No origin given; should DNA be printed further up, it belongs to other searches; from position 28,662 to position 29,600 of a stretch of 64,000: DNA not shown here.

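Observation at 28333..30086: XRE regulator divergent from two tandem SHOCT-domain membrane paralogs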

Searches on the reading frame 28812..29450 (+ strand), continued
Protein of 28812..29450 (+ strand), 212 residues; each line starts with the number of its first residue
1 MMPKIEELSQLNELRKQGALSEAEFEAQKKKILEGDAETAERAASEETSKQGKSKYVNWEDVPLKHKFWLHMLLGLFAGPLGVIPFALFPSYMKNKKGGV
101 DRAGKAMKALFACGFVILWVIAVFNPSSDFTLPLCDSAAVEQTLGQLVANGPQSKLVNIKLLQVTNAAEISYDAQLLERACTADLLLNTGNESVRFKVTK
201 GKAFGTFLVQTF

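Call 58: find_encoding_contigs(protein=P0010, flank=6000, max_places=5)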
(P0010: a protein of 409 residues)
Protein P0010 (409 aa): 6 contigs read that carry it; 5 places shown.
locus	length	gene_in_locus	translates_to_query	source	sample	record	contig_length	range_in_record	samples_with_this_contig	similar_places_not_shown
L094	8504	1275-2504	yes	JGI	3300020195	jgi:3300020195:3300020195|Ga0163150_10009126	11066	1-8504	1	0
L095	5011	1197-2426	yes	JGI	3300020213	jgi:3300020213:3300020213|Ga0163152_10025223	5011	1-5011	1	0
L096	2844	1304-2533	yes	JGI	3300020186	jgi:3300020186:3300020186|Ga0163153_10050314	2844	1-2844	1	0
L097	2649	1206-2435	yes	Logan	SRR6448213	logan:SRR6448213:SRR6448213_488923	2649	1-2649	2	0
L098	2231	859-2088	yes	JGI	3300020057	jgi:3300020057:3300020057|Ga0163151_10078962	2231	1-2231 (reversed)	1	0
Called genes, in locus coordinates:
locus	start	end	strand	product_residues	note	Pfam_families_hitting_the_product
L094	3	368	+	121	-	?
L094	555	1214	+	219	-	PF09851:SHOCT (weak)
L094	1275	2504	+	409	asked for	PF09851:SHOCT (weak)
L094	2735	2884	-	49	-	-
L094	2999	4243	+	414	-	-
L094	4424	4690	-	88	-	-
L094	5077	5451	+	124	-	PF01527:HTH_Tnp_1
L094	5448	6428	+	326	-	PF01527:HTH_Tnp_1 (weak), PF13384:HTH_23, PF13518:HTH_28, PF13551:HTH_29, PF13565:HTH_32, PF00665:rve, PF13683:rve_3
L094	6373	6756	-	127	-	-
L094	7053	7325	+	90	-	PF09630:DUF2024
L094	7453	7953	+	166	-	PF00583:Acetyltransf_1, PF13508:Acetyltransf_7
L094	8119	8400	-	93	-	PF19647:Septknot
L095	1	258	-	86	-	?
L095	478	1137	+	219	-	PF09851:SHOCT (weak)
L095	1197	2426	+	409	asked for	PF09851:SHOCT (weak)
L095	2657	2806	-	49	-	-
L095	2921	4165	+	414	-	-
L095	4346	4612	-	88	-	-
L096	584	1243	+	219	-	PF09851:SHOCT (weak)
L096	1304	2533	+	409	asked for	PF09851:SHOCT (weak)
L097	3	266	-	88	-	?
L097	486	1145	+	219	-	PF09851:SHOCT (weak)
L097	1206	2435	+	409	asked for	PF09851:SHOCT (weak)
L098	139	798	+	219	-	PF09851:SHOCT (weak)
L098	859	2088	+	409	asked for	PF09851:SHOCT (weak)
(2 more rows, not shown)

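Call 59: search_protein_families(library=pfam, proteins=[L095:1-258:-, L097:3-266:-, L094:3-368:+, L094:555-1214:+, L086:3613-4083:+, L086:4092-5015:+, L087:8372-9331:+, L094:2999-4243:+, L093:735-1049:+], max_evalue=0.01)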
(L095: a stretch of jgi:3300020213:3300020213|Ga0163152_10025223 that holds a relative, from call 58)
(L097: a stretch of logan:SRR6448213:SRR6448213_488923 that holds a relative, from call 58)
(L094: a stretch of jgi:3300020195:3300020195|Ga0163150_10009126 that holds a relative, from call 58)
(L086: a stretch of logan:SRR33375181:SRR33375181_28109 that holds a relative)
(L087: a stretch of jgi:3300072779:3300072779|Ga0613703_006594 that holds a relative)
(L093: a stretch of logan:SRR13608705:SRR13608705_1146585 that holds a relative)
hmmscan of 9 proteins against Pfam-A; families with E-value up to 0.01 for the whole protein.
L095:1-258:- (86 aa): 0 families

L097:3-266:- (88 aa): 0 families

L094:3-368:+ (121 aa): 0 families

L094:555-1214:+ (219 aa): 1 family
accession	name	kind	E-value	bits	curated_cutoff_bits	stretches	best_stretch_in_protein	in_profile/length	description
PF09851.14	SHOCT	-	1.3e-07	31.5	27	1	5-32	1-28/28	Short C-terminal domain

L086:3613-4083:+ (156 aa): 0 families

L086:4092-5015:+ (307 aa): 3 families
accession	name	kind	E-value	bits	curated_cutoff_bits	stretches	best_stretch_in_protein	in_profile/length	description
PF00326.27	Peptidase_S9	-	0.00092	19.2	22.6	1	164-272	63-179/213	Prolyl oligopeptidase family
PF12146.15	Hydrolase_4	-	0.0029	17.4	27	1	137-205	47-117/239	Serine aminopeptidase, S33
PF00561.26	Abhydrolase_1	-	0.0066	16.6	25.8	0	131-210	37-120/245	alpha/beta hydrolase fold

L087:8372-9331:+ (319 aa): 0 families

L094:2999-4243:+ (414 aa): 1 family
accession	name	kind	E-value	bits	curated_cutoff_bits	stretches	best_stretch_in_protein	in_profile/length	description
PF06570.16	DUF1129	-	0.0011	19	29.1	1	307-387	82-156/207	Protein of unknown function (DUF1129)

L093:735-1049:+ (104 aa): 0 families

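Call 61: search_protein_families(library=pfam, alignment_id=A4, max_evalue=0.05)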
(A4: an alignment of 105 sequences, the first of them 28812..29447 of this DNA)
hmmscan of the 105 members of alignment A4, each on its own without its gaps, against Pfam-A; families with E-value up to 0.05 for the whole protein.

A. member 1, window:28812-29447:+ (212 aa): 2 families
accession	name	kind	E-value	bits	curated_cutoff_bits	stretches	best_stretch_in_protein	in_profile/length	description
PF09851.14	SHOCT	-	3.5e-08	33.4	27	1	6-33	1-28/28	Short C-terminal domain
PF05120.17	GvpG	-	0.0078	16.8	30.6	1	6-34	35-63/67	Gas vesicle protein G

B. families by the number of members that match (of 105 scanned): 46 families (the first 25 are shown)
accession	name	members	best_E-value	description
PF09851.14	SHOCT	84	2.6e-10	Short C-terminal domain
PF05120.17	GvpG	40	0.0002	Gas vesicle protein G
PF13240.11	Zn_Ribbon_1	2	6.8e-06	zinc-ribbon domain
PF13248.11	Zn_ribbon_3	2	0.00014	zinc-ribbon domain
PF12773.13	DZR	2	0.00044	Double zinc ribbon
PF22571.1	LiaI-LiaF-TM_PspC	2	0.0012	PspC transmembrane region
PF20612.3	SHOCT_2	2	0.0024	SHOCT domain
PF17032.10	Zn_ribbon_15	2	0.0076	zinc-ribbon family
PF07695.17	7TMR-DISM_7TM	2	0.037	7TM diverse intracellular signalling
PF14485.11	DUF4431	1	5.9e-14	Domain of unknown function (DUF4431)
PF07007.17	LprI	1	3e-05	Lysozyme inhibitor LprI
PF01635.23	CoV_M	1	0.0013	Coronavirus M matrix/glycoprotein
PF12555.13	SteA-like_C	1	0.0033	SteA-like C-terminal domain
PF00351.26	Biopterin_H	1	0.0042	Biopterin-dependent aromatic amino acid hydroxylase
PF16913.11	PUNUT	1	0.0056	Purine nucleobase transmembrane transport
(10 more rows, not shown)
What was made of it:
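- A few relatives carry C-terminal extensions such as PASTA or LprI (call 61).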

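Call 72: search_protein_families(library=pfam, proteins=[L086:185-1030:+, L086:1398-2132:+, L087:2538-3332:+, L087:1397-2080:+], max_evalue=0.01)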
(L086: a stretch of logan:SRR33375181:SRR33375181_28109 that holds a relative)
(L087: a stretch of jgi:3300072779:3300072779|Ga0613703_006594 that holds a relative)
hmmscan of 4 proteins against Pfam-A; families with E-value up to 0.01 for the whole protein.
L086:185-1030:+ (281 aa): 0 families

L086:1398-2132:+ (244 aa): 0 families

L087:2538-3332:+ (264 aa): 0 families

L087:1397-2080:+ (227 aa): 0 families

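Call 74: find_encoding_contigs(protein=P0025, flank=5000, max_places=4)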
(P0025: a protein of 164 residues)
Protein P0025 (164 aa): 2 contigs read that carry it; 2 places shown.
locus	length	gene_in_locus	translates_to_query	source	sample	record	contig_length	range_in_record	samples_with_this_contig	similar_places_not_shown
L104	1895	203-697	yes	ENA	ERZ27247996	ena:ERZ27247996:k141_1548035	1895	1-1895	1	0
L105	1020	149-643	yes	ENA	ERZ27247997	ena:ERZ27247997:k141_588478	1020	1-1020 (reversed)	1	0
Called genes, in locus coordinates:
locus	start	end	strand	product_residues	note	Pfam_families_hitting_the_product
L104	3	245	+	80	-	?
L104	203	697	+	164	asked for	PF09851:SHOCT (weak)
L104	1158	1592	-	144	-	-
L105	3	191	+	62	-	?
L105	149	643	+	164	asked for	PF09851:SHOCT (weak)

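Call 75: find_encoding_contigs(protein=P0023, flank=5000, max_places=4)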
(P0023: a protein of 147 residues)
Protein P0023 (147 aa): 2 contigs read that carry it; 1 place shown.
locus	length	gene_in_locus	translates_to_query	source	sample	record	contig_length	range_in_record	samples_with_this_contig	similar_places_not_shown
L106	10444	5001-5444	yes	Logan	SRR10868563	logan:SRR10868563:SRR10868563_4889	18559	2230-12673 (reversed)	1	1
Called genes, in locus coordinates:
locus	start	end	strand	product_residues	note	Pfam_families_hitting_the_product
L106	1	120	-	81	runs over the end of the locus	-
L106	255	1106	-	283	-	-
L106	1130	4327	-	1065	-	PF02463:SMC_N (weak), PF13304:AAA_21 (weak)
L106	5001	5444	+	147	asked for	PF09851:SHOCT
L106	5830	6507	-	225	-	PF07536:HWE_HK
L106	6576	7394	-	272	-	PF03924:CHASE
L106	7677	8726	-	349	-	-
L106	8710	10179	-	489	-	PF02384:N6_Mtase (faint), PF07669:Eco57I, PF22837:M_Eco57I_C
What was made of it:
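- The one-TM relative P0023 lies beside an Eco57I methylase and an SMC-like ATPase (call 75).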

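Call 77: search_solved_structures(query=A4, max_evalue=10, show_alignments=2)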
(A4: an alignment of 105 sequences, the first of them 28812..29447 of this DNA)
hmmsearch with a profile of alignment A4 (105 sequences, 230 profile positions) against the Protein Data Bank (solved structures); distinct sequences matched with E-value up to 10: 55.
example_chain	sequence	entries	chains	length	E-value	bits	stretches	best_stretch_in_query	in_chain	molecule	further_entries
6rw3_A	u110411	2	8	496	0.078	15.8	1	48-119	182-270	Hexose transporter 1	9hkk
6m20_A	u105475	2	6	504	0.08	15.7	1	48-119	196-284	Hexose transporter 1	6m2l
7tgg_A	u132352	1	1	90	0.11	15.2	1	48-108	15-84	Geopilin domain 1 protein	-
9sdl_A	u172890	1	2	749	0.15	14.9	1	48-119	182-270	Hexose transporter 1,Green fluorescent protein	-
3vmq_A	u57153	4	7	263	0.19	14.5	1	45-132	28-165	Monofunctional glycosyltransferase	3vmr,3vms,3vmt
3hd7_A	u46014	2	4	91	0.21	14.4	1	38-78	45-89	Vesicle-associated membrane protein 2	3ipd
5zzk_A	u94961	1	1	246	0.21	14.4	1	45-132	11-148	Monofunctional glycosyltransferase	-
7o3l_A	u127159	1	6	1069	0.38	13.5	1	52-114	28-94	Efflux pump membrane transporter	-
7o3m_A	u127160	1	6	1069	0.39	13.5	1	52-114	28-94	Efflux pump membrane transporter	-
7o3n_A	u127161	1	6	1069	0.39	13.5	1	52-114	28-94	Efflux pump membrane transporter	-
7wbo_A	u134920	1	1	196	0.41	13.4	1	4-43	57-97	Sarcoplasmic calcium-binding protein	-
7b5p_B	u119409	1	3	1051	0.88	12.3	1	53-114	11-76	Efflux pump membrane transporter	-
6zog_A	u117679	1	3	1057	0.91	12.3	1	53-114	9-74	Multidrug efflux pump subunit AcrB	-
2kog_A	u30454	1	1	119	0.91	12.3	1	38-78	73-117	Vesicle-associated membrane protein 2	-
1t9t_A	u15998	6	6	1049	0.92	12.3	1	53-115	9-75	Acriflavine resistance protein B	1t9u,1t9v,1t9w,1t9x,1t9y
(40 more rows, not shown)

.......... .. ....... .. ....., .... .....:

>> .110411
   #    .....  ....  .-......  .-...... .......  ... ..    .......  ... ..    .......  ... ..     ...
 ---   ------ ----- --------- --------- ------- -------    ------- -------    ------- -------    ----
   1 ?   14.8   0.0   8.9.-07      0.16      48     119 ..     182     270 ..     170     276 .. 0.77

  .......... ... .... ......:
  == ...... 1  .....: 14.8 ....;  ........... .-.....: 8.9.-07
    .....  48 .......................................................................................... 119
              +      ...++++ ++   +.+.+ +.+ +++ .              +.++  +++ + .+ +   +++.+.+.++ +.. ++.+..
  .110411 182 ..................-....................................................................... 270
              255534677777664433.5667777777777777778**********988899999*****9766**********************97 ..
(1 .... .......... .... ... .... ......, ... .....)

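Call 83: search_dna_similar(query=window:28812-29447:+, collection=phages, mode=protein, max_evalue=0.01, max_rows=25)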
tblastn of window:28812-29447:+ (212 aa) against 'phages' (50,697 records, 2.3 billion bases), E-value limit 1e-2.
No match.

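Call 84: search_dna_similar(query=window:28812-29447:+, collection=plasmids, mode=protein, max_evalue=0.01, max_rows=25)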
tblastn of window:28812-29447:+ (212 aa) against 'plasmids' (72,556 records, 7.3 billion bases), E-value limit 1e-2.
No match.

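Call 85: search_dna_similar(query=L094:555-1211:+, collection=plasmids, mode=protein, max_evalue=0.001, max_rows=25)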
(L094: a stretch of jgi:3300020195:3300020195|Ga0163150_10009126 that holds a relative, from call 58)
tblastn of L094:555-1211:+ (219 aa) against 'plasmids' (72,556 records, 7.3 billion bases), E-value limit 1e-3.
No match.

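Call 86: search_dna_similar(query=L094:555-1211:+, collection=phages, mode=protein, max_evalue=0.001, max_rows=25)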
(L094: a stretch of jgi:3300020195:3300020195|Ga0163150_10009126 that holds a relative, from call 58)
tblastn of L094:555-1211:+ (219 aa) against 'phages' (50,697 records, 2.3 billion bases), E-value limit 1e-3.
No match.

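Call 89: find_encoding_contigs(protein=P0014, flank=6000, max_places=4)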
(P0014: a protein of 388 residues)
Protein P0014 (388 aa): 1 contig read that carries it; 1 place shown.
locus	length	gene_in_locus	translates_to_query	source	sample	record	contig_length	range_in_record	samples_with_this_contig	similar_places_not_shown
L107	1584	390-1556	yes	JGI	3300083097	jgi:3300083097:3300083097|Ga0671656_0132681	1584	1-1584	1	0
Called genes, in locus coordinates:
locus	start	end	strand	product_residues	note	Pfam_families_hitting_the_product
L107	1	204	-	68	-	?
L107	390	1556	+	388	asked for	PF09851:SHOCT (weak)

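Call 90: find_encoding_contigs(protein=P0011, flank=6000, max_places=4)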
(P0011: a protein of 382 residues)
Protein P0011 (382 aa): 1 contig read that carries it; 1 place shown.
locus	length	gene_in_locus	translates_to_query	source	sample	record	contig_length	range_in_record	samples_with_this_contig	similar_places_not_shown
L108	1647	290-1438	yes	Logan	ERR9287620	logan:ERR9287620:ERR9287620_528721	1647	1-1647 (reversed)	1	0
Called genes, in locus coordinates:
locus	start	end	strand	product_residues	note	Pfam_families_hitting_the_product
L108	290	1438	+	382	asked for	PF09851:SHOCT (weak)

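Call 91: search_protein_families(library=pfam, proteins=[L107:1-204:-, L003:1-144:-, L089:3-167:-], max_evalue=0.05)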
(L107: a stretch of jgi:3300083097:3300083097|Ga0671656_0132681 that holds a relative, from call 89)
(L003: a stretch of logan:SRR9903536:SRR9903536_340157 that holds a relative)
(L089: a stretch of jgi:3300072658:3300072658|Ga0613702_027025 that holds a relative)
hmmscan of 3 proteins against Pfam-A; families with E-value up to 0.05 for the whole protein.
L107:1-204:- (68 aa): 6 families
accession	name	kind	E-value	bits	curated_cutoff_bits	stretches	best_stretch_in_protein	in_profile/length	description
PF13560.12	HTH_31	-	5.7e-07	30.2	27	1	24-60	8-45/64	Helix-turn-helix domain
PF01381.28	HTH_3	-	1.4e-06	28.7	23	1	24-66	3-45/55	Helix-turn-helix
PF13413.12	HTH_25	-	4.4e-05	23.7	24.6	1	22-52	2-32/62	Helix-turn-helix domain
PF12844.13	HTH_19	-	0.00073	19.8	30.2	1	24-53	6-35/64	Helix-turn-helix domain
PF13936.12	HTH_38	-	0.0082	16.3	27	1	24-48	14-38/44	Helix-turn-helix domain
PF13384.12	HTH_23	-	0.019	15.2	24.6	1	27-50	14-37/50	Homeodomain-like domain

L003:1-144:- (48 aa): 1 family
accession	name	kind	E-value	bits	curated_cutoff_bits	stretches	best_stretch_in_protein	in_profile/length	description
PF12411.13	Choline_sulf_C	-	0.014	15.6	27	1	11-38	25-51/53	Choline sulfatase enzyme C terminal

L089:3-167:- (55 aa): 6 families
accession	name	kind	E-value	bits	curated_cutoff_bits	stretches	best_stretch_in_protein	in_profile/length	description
PF13560.12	HTH_31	-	1e-10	42.2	27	1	7-55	2-51/64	Helix-turn-helix domain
PF12844.13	HTH_19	-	7.6e-09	35.8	30.2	1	9-55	2-48/64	Helix-turn-helix domain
PF01381.28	HTH_3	-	1.4e-08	35.1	23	1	11-55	1-45/55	Helix-turn-helix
PF13413.12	HTH_25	-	0.00015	21.9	24.6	1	11-43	2-34/62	Helix-turn-helix domain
PF13443.12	HTH_26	-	0.00059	20.5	22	1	10-53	1-45/63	Cro/C1-type HTH DNA-binding domain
PF13744.12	HTH_37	-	0.011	16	27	1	4-44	16-56/80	Helix-turn-helix domain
